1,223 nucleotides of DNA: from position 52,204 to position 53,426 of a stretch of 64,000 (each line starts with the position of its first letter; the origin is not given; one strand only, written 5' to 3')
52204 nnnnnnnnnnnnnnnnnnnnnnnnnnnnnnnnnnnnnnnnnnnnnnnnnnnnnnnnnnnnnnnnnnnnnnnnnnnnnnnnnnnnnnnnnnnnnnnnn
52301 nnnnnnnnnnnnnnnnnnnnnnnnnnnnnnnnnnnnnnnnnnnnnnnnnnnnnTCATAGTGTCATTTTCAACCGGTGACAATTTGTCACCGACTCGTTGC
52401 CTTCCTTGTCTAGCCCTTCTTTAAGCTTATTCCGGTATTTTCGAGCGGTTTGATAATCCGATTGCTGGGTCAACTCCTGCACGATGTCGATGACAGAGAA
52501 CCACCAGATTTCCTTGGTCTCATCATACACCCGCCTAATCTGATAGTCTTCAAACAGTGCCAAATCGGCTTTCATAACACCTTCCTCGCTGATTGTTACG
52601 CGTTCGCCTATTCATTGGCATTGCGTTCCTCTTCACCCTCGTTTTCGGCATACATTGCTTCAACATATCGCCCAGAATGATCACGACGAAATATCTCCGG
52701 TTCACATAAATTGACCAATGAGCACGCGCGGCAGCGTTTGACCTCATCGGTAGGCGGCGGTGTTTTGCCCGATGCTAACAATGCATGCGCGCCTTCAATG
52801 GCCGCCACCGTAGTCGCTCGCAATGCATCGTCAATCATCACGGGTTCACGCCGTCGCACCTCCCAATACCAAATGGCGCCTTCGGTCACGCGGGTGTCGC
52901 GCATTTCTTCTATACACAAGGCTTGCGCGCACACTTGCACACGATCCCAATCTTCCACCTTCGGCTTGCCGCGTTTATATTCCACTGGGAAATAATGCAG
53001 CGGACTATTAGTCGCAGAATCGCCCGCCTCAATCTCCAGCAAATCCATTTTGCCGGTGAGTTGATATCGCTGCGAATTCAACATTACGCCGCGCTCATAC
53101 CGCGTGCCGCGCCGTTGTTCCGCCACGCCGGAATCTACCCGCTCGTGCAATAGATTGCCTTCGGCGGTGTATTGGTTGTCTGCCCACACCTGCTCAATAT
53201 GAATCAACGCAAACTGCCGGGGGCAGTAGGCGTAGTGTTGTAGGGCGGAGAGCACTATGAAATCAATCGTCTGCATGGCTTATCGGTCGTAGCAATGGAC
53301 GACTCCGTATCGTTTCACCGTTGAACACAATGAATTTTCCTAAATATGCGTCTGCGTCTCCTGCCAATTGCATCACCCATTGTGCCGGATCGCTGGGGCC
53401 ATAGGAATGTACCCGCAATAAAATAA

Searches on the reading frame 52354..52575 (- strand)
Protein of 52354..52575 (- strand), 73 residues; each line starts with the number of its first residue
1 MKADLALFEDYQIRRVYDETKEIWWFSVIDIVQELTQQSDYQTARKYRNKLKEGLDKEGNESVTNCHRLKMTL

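Call 4: search_protein_families(library=pfam, proteins=[window:52354-52575:-], max_evalue=0.01)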
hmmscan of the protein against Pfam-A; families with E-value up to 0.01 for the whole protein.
window:52354-52575:- (73 aa): 0 families

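Call 42: search_protein_families(library=ncbifam, proteins=[window:52354-52575:-], max_evalue=0.01)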
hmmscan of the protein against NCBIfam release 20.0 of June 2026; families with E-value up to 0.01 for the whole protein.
window:52354-52575:- (73 aa): 0 families

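Call 64: search_protein_families(library=padloc, proteins=[window:52354-52575:-], max_evalue=0.01)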
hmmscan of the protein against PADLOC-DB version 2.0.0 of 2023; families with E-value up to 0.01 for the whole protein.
window:52354-52575:- (73 aa): 2 families
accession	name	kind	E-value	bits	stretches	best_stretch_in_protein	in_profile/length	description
PDLC04920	PDC-S13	-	4.3e-21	73.5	1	3-72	5-71/286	-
PDLC04841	PDC-S04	-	7.4e-18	63.2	1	2-72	4-74/292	-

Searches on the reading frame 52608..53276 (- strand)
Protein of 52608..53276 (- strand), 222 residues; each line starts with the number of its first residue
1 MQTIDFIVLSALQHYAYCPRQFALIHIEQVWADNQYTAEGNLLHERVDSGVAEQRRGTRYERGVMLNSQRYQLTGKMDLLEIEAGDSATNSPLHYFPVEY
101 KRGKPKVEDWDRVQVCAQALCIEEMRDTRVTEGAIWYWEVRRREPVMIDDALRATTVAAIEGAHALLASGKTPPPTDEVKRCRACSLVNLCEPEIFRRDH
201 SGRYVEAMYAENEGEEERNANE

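Call 4: search_protein_families(library=pfam, proteins=[window:52608-53276:-], max_evalue=0.01)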
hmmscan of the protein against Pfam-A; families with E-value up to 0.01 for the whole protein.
window:52608-53276:- (222 aa): 2 families
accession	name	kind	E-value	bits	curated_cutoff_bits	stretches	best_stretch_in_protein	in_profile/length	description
PF01930.23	Cas_Cas4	-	7.3e-26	91.6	22.7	1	10-191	3-158/160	Domain of unknown function DUF83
PF12705.13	PDDEXK_1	-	9.2e-08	32.7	22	1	58-191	113-246/247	PD-(D/E)XK nuclease superfamily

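Call 31: find_homologous_proteins(query=window:52608-53276:-, max_evalue=1e-30)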
Query window:52608-53276:- (222 aa): 7620 proteins with E <= 1e-30 among 8000 candidates; the best 120 are listed.
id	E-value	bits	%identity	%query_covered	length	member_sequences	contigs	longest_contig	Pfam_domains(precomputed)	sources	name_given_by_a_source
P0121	9.7e-122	423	85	96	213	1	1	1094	PF01930.24,PF12705.14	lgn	-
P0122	7.9e-118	410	84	94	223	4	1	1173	PF01930.24,PF12705.14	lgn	-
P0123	1.3e-116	406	82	94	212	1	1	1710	PF01930.24,PF12705.14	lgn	-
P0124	4.3e-114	398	83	92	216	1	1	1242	PF01930.24,PF12705.14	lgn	-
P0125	7.8e-113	393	81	95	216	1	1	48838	PF01930.24,PF12705.14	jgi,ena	-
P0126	4.9e-112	391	80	93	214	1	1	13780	PF01930.24,PF12705.14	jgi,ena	-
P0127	4.1e-111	388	79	96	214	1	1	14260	PF01930.24,PF12705.14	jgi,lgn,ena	-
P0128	5.1e-111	388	81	93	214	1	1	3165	PF01930.24,PF12705.14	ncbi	-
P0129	6.5e-111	387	79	97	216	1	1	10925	PF01930.24,PF12705.14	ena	-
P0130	6.8e-111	387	80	95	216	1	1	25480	PF01930.24,PF12705.14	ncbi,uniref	ncbi:CRISPR-associated RecB family exonuclease Cas4 [hydrothermal vent metagenome]|uniref:CRISPR-ass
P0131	3.4e-110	385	77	97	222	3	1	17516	PF01930.24,PF12705.14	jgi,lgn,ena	-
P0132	1.0e-109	383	79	92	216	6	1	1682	PF01930.24,PF12705.14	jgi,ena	-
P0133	1.3e-109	383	79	92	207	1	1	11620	PF01930.24,PF12705.14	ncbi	-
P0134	1.8e-109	382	79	94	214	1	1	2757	PF01930.24,PF12705.14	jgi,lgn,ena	-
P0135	2.7e-109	382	80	93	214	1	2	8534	PF01930.24,PF12705.14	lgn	-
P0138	1.5e-108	379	79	94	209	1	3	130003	PF01930.24,PF12705.14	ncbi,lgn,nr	ncbi:MAG: CRISPR-associated protein Cas4 [Gammaproteobacteria bacterium]|nr:CRISPR-associated protei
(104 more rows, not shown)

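Call 32: find_encoding_contigs(protein=P0125, flank=8000, max_places=2)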
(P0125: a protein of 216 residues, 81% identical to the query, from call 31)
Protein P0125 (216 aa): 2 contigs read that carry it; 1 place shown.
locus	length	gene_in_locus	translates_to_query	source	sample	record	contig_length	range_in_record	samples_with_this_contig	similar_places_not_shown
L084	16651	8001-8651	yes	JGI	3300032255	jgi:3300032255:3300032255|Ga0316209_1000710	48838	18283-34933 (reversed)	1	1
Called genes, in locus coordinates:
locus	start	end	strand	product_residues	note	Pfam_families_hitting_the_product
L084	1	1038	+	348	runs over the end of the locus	PF17761:DUF1016_N, PF06250:YhcG_C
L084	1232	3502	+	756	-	PF04851:ResIII, PF00270:DEAD, PF22590:Cas3-like_C_2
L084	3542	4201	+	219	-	PF09704:Cas_Cas5d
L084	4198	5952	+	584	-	PF09709:Cas_Csd1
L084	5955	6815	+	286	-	PF05107:Cas_Cas7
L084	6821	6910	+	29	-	-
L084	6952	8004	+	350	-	PF13310:Virulence_RhuM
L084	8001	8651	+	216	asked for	PF01930:Cas_Cas4, PF12705:PDDEXK_1 (weak)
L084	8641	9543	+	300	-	PF02498:Bro-N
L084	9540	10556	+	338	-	PF01867:Cas_Cas1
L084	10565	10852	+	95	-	PF09827:CRISPR_Cas2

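Call 33: find_encoding_contigs(protein=P0126, flank=8000, max_places=2)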
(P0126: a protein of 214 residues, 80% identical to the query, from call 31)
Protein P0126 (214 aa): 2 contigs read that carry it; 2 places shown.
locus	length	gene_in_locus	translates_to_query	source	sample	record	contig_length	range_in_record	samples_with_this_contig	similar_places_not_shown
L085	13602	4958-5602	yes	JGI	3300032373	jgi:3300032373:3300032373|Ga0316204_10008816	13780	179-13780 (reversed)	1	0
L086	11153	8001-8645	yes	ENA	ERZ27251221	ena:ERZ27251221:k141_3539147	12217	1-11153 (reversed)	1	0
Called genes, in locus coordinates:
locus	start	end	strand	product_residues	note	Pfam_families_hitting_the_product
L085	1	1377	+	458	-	?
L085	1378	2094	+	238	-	PF09704:Cas_Cas5d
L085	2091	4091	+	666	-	PF09709:Cas_Csd1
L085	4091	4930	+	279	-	PF05107:Cas_Cas7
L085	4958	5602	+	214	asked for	PF01930:Cas_Cas4, PF12705:PDDEXK_1 (weak)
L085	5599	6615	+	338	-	PF01867:Cas_Cas1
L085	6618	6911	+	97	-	PF09827:CRISPR_Cas2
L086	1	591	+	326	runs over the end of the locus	PF00589:Phage_integrase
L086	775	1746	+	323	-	PF13280:WYL, PF25583:WCX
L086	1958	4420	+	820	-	PF18019:Cas3_HD (weak), PF04851:ResIII, PF00270:DEAD, PF22590:Cas3-like_C_2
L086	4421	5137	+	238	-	PF09704:Cas_Cas5d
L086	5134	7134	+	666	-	PF09709:Cas_Csd1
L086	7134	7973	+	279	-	PF05107:Cas_Cas7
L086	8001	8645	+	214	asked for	PF01930:Cas_Cas4, PF12705:PDDEXK_1 (weak)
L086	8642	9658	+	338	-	PF01867:Cas_Cas1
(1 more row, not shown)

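Call 34: find_encoding_contigs(protein=P0131, flank=8000, max_places=2)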
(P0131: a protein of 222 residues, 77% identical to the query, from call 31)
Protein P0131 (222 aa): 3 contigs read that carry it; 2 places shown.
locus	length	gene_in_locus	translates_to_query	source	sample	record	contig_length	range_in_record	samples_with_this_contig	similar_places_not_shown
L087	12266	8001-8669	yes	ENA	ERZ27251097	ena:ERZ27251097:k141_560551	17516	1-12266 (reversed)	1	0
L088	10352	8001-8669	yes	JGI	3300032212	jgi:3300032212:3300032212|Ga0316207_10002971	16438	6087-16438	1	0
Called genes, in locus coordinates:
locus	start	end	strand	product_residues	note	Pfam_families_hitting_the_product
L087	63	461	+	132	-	PF08797:HIRAN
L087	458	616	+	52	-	-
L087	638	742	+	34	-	-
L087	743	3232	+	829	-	PF18019:Cas3_HD, PF04851:ResIII, PF00270:DEAD, PF22590:Cas3-like_C_2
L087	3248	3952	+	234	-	PF09704:Cas_Cas5d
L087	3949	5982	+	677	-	PF09709:Cas_Csd1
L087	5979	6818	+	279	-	PF05107:Cas_Cas7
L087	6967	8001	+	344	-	PF13310:Virulence_RhuM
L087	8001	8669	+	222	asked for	PF01930:Cas_Cas4, PF12705:PDDEXK_1 (faint)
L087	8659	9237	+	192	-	PF02498:Bro-N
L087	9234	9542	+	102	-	-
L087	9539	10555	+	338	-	PF01867:Cas_Cas1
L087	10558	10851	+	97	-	PF09827:CRISPR_Cas2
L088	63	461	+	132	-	PF08797:HIRAN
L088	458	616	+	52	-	-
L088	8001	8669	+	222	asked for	PF01930:Cas_Cas4, PF12705:PDDEXK_1 (faint)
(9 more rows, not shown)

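Call 42: search_protein_families(library=ncbifam, proteins=[window:52608-53276:-], max_evalue=0.01)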
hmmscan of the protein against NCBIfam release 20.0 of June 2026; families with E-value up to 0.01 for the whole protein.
window:52608-53276:- (222 aa): 4 families
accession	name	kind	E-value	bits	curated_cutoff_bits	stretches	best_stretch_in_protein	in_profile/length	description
TIGR00372.1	cas4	equivalog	3.3e-42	144.3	65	1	8-193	2-180/180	CRISPR-associated protein Cas4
NF049935.1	cas4g_cas1g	exception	1.3e-41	142.7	560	1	9-194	4-192/546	CRISPR-associated endonuclease Cas4g/Cas1g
TIGR03491.1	TIGR03491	subfamily_domain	2.9e-07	29.8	97.45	1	37-198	51-211/462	TM0106 family RecB-like putative nuclease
TIGR04328.1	cas4_PREFRAN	exception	3e-05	24.1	70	1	7-191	1-175/178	type V CRISPR-associated protein Cas4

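Call 44: find_related_loci(query=window:52608-53276:-, collection=metagenome_contigs, flank=5000)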
Query window:52608-53276:- (222 aa) in metagenome_contigs; peptide patterns used: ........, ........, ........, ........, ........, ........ (x = any residue, [..] = any of these).
141 stretches matched a pattern; 93 encode a relative of the query (tblastn E <= 1e-3); the best 80 are kept; 80 distinct loci.
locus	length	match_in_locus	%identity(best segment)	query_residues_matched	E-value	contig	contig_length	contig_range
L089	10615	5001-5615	81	7-216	1e-117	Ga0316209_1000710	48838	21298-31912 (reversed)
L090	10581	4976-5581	80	6-212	2e-117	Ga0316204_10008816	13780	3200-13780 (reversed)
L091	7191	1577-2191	80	7-216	8e-116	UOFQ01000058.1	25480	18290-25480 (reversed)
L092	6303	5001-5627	79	7-221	5e-116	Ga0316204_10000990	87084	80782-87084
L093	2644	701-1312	79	7-215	1e-118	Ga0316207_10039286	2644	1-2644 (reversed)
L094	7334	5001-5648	77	6-221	6e-114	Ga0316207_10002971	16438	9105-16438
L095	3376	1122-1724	79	7-212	5e-116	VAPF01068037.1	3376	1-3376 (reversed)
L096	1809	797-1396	79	7-211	9e-121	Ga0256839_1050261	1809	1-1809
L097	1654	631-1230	79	7-211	2e-121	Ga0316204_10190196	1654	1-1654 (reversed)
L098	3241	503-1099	80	7-210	3e-116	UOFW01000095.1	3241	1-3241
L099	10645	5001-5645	77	7-221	6e-113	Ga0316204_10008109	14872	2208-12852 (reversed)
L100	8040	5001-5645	77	7-221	6e-113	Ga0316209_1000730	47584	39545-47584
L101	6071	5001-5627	75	6-219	7e-112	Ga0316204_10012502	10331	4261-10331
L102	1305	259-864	75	7-213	2e-120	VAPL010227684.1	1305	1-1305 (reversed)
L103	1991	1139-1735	77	7-210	1e-117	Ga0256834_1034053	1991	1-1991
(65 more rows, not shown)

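Call 64: search_protein_families(library=padloc, proteins=[L084:6952-8004:+, L084:8641-9543:+], max_evalue=0.01)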
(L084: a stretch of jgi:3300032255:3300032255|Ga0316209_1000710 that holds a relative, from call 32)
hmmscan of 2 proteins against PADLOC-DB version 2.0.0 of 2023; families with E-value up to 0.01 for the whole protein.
L084:6952-8004:+ (350 aa): 38 families (the best 25 are shown)
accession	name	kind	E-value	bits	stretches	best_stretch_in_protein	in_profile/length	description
PDLC04851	PDC-S05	-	1.8e-152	505.4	1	1-331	1-336/342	-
PDLC04868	PDC-S05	-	4.8e-145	480.8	1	7-331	3-331/335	-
PDLC04853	PDC-S05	-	1.7e-130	433.1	1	8-332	4-328/336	-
PDLC04871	PDC-S05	-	2.4e-128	426.9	1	6-332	126-459/468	-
PDLC04852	PDC-S05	-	2.4e-122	406.2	1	6-333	7-337/346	-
PDLC04843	PDC-S05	-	8.2e-111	368.4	1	8-322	4-315/330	-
PDLC04870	PDC-S05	-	2.9e-96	319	1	1-209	1-210/214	-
PDLC04864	PDC-S05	-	1e-95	318.2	1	79-330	21-268/277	-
PDLC04876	PDC-S05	-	3.2e-64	213.9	1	8-168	6-171/174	-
PDLC04854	PDC-S05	-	3.6e-49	165.3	1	10-180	4-181/212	-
PDLC04965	PDC-S23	-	7.4e-48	161.6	1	9-171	4-173/327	-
PDLC04858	PDC-S05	-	6.2e-47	156.8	1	9-133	4-130/138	-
PDLC04872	PDC-S05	-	6.9e-46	153.8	1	9-134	4-134/152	-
PDLC04964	PDC-S23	-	4.8e-45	152.2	1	10-134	4-133/331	-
PDLC04963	PDC-S23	-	6.2e-44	148.7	1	14-174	6-159/312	-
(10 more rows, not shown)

L084:8641-9543:+ (300 aa): 3 families
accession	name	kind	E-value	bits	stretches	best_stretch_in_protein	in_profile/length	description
PDLC04920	PDC-S13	-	2.4e-122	405.7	1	9-282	5-275/286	-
PDLC04841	PDC-S04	-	1.6e-31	108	1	9-115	5-111/292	-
PDLC04918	PDC-S13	-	0.00073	17.7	1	170-289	89-205/214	-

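Call 87: find_encoding_contigs(protein=P0138, flank=8000, max_places=2)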
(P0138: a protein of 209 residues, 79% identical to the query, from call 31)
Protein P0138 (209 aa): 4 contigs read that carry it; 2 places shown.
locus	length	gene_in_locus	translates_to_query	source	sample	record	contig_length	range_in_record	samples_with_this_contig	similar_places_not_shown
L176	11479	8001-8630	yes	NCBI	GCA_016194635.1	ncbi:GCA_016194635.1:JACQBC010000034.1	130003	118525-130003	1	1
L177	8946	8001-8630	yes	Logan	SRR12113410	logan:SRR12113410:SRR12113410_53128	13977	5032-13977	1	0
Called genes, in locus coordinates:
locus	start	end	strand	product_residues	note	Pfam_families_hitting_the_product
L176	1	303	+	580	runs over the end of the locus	PF21810:DUF6880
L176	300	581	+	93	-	-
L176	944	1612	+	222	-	PF09704:Cas_Cas5d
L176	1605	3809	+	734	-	-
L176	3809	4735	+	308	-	PF05107:Cas_Cas7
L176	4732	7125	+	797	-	PF01966:HD (faint), PF00270:DEAD, PF04851:ResIII (faint), PF22590:Cas3-like_C_2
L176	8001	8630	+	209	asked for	PF01930:Cas_Cas4, PF12705:PDDEXK_1 (weak)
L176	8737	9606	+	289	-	PF02498:Bro-N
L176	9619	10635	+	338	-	PF01867:Cas_Cas1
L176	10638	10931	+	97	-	PF09827:CRISPR_Cas2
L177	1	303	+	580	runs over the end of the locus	PF21810:DUF6880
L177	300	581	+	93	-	-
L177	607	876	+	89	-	PF17761:DUF1016_N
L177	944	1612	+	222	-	PF09704:Cas_Cas5d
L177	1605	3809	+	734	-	-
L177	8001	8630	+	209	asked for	PF01930:Cas_Cas4, PF12705:PDDEXK_1 (weak)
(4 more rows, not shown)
